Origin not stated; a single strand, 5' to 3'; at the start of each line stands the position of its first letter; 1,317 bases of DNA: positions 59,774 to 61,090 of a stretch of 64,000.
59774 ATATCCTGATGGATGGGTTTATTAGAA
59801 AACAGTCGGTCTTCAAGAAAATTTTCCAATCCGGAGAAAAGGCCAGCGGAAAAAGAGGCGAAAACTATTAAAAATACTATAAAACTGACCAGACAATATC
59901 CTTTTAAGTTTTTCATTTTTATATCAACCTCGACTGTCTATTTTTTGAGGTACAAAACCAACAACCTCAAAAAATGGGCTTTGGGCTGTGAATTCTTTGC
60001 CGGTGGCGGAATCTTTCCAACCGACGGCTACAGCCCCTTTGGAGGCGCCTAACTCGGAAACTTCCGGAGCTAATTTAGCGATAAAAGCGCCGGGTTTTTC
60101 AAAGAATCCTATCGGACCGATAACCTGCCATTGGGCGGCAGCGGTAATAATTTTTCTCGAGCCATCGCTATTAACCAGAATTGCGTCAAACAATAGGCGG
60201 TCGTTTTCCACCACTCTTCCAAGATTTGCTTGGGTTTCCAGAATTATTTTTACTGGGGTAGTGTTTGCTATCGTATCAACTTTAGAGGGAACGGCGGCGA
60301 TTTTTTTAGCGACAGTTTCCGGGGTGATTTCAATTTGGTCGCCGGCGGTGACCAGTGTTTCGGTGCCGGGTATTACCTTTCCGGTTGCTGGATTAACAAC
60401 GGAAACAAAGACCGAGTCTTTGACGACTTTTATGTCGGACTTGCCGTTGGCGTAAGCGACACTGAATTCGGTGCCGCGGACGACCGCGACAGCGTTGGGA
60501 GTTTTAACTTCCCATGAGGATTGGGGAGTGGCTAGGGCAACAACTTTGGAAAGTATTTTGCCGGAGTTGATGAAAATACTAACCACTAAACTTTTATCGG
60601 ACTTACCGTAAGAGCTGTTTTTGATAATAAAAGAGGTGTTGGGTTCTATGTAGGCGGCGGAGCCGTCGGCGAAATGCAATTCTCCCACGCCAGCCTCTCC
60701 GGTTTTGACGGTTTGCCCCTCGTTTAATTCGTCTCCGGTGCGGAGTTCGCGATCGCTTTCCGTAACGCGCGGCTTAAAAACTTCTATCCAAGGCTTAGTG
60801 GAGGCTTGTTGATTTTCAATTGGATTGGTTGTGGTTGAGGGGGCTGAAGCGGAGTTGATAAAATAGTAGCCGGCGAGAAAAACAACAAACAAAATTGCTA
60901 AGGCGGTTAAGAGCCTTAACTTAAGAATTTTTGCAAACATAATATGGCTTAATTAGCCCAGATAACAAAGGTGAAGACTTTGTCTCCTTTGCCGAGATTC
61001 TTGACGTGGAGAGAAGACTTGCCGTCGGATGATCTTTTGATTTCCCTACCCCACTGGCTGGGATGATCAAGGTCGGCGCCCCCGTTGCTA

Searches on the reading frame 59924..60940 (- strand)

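Call 40: search_protein_families(library=ncbifam, proteins=[window:59924-60940:-], max_evalue=0.00001)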
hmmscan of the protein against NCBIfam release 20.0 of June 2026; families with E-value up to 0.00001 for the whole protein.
window:59924-60940:- (338 aa): 3 families
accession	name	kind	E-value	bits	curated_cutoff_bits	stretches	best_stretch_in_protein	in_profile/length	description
NF047849.1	Lsa33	exception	8.3e-16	58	420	1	72-206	57-192/310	surface adhesin Lsa33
NF033165.1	lipo_LipL45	exception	1e-11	44.5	350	1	67-180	62-174/391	lipoprotein LipL45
NF047876.1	Lsa19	exception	7e-08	32.4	250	1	59-214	22-164/182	adhesin Lsa19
